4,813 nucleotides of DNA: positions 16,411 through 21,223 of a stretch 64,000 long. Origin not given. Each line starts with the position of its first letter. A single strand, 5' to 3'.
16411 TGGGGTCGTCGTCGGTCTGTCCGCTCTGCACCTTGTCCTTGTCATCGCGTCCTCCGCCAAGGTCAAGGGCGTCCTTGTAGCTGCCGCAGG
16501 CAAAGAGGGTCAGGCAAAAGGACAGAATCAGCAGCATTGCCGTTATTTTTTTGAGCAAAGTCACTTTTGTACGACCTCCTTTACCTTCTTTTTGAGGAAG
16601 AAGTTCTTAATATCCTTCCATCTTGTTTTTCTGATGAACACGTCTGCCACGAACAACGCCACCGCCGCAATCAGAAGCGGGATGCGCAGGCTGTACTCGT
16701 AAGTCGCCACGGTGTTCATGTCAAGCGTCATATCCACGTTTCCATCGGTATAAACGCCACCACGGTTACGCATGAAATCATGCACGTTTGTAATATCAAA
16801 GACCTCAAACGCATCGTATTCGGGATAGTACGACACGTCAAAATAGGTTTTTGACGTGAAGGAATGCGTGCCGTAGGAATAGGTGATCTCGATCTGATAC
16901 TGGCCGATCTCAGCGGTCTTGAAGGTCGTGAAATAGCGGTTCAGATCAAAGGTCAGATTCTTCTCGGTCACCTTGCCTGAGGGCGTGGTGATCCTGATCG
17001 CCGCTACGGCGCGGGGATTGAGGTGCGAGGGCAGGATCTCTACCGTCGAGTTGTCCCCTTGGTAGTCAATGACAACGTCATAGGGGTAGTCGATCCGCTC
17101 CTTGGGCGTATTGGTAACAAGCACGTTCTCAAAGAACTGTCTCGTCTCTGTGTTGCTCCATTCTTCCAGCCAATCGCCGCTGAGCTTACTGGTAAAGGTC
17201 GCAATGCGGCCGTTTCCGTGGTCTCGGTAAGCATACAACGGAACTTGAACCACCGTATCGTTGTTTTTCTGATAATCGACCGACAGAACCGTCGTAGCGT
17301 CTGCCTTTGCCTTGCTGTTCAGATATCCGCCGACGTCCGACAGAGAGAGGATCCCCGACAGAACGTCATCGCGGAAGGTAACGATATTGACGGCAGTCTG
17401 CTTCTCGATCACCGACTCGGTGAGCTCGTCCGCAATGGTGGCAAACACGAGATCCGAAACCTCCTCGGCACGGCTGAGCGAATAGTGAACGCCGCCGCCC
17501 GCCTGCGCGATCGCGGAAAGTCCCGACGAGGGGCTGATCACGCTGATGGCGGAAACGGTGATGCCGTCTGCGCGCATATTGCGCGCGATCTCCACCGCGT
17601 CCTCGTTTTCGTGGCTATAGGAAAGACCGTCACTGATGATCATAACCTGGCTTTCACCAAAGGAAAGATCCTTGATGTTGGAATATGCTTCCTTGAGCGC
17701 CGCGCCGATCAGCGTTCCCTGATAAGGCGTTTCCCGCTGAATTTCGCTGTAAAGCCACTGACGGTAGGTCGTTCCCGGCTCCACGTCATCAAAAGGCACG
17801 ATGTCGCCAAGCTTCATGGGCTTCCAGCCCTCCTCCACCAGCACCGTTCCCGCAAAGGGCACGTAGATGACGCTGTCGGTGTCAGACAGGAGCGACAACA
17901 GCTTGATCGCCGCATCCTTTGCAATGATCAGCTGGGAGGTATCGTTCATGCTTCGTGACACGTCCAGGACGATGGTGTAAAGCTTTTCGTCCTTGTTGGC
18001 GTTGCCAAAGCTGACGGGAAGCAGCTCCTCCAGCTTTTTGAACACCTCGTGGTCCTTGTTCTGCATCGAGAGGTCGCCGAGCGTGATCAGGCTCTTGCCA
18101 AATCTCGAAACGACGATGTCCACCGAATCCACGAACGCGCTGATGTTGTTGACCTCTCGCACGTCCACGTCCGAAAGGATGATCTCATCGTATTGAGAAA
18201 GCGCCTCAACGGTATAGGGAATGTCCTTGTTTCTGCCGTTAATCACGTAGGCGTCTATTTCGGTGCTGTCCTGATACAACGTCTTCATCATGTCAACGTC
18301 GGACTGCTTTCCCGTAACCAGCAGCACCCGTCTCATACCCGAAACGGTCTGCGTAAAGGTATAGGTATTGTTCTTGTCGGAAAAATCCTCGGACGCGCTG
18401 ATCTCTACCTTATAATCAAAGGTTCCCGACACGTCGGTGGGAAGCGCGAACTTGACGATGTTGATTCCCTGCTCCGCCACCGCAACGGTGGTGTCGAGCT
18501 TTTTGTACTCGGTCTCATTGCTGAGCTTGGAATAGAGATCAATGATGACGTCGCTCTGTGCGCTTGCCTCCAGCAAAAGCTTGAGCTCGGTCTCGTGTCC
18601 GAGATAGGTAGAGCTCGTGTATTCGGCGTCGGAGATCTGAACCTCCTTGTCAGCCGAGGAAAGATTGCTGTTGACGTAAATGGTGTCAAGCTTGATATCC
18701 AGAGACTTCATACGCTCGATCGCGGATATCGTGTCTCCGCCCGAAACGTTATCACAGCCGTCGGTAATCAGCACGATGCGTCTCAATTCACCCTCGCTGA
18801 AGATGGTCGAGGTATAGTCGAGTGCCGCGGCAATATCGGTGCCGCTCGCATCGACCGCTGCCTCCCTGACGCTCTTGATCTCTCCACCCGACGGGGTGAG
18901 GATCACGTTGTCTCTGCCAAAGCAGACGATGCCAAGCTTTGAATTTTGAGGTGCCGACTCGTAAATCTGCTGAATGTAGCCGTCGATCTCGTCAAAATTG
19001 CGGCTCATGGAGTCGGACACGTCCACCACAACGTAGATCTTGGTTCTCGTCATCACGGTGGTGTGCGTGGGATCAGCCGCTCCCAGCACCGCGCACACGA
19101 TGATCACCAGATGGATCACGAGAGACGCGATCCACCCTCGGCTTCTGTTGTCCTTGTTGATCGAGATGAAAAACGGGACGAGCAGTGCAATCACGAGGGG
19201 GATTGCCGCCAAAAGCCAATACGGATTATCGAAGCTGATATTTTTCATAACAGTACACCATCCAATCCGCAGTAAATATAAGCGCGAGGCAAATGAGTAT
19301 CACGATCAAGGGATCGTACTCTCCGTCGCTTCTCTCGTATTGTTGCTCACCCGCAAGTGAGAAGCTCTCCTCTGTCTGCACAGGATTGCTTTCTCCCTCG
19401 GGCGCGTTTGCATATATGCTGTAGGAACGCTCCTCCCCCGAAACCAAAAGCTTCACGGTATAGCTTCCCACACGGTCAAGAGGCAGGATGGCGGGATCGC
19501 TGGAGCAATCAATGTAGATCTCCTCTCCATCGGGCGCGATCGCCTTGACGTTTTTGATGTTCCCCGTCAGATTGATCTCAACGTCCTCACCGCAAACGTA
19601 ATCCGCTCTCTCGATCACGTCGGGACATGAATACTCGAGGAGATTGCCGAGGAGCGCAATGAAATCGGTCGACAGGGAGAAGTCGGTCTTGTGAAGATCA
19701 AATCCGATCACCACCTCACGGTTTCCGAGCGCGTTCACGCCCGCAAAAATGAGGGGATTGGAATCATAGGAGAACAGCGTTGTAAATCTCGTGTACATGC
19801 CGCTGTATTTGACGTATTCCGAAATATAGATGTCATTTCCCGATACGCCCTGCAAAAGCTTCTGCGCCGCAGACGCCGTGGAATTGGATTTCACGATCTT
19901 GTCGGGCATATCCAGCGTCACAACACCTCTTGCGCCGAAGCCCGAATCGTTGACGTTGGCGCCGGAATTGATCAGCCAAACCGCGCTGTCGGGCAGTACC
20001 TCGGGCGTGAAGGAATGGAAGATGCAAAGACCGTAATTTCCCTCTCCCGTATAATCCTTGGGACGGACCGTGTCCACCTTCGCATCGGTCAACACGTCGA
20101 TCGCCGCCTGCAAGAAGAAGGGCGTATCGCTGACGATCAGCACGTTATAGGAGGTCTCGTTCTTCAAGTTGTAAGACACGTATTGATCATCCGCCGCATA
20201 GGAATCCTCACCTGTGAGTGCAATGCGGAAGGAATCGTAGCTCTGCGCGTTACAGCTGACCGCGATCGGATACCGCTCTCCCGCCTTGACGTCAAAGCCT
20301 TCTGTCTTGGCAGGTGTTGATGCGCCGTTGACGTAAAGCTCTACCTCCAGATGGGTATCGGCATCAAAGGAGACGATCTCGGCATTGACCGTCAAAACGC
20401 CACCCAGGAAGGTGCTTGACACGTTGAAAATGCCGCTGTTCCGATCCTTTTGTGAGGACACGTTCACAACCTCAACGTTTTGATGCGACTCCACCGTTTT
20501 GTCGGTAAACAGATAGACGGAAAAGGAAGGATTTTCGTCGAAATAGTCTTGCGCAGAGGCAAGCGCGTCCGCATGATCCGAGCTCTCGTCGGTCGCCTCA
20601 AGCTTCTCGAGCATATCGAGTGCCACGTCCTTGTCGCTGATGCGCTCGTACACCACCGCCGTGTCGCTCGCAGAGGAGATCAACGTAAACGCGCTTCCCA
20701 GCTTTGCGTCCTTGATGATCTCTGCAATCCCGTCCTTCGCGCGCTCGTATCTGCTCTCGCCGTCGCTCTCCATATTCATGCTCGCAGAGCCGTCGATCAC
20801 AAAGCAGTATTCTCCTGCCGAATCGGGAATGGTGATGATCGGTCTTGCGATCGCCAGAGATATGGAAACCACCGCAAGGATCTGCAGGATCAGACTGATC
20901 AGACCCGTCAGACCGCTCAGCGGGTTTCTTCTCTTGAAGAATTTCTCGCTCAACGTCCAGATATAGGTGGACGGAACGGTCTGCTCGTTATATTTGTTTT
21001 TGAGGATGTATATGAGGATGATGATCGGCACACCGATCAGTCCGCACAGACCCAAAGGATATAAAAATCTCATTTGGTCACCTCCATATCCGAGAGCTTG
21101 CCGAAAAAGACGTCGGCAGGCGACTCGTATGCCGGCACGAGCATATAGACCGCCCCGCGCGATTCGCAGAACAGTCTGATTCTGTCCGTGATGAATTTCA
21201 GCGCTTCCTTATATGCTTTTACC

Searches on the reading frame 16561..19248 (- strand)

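Call 85: search_protein_families(library=pfam, proteins=[window:16561-19248:-])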
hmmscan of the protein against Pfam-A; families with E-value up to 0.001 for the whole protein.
window:16561-19248:- (895 aa): 4 families
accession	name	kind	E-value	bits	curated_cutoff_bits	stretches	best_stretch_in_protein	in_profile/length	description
PF13519.12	VWA_2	-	6.1e-19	69.1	27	2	72-164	2-106/107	von Willebrand factor type A domain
PF13768.12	VWA_3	-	2.9e-09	37.6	27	1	71-192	3-133/155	von Willebrand factor type A domain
PF05762.20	VWA_CoxE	-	7.7e-07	29.2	26.4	0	509-560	127-177/222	VWA domain containing CoxE-like protein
PF07090.17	GATase1_like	-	1e-05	25.7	27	0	320-362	34-76/247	Putative glutamine amidotransferase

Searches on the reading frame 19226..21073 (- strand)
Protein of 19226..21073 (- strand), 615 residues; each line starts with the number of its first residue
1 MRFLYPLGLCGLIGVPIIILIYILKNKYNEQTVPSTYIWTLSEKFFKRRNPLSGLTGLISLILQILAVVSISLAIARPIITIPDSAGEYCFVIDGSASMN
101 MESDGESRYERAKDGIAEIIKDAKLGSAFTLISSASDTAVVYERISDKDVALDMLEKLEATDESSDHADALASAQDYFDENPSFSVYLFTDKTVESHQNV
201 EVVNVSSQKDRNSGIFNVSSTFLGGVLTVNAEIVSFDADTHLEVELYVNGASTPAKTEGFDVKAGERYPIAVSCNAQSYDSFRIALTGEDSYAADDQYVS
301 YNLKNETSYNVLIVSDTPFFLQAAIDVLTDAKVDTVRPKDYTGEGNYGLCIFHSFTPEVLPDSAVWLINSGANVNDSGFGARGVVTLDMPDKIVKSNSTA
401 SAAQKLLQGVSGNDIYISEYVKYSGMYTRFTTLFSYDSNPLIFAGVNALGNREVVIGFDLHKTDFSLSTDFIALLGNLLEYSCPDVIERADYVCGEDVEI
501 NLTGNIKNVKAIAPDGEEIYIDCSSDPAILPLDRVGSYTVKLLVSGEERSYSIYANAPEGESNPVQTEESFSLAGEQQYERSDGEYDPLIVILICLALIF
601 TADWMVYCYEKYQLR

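Call 85: search_protein_families(library=pfam, proteins=[window:19226-21073:-])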
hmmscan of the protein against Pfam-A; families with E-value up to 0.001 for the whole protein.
window:19226-21073:- (615 aa): 2 families
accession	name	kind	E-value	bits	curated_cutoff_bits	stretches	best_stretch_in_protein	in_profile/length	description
PF13519.12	VWA_2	-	1.8e-13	51.5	27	1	91-191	3-105/107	von Willebrand factor type A domain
PF07584.16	BatA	-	9.3e-11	42.4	25.9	1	1-78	1-77/77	Aerotolerance regulator N-terminal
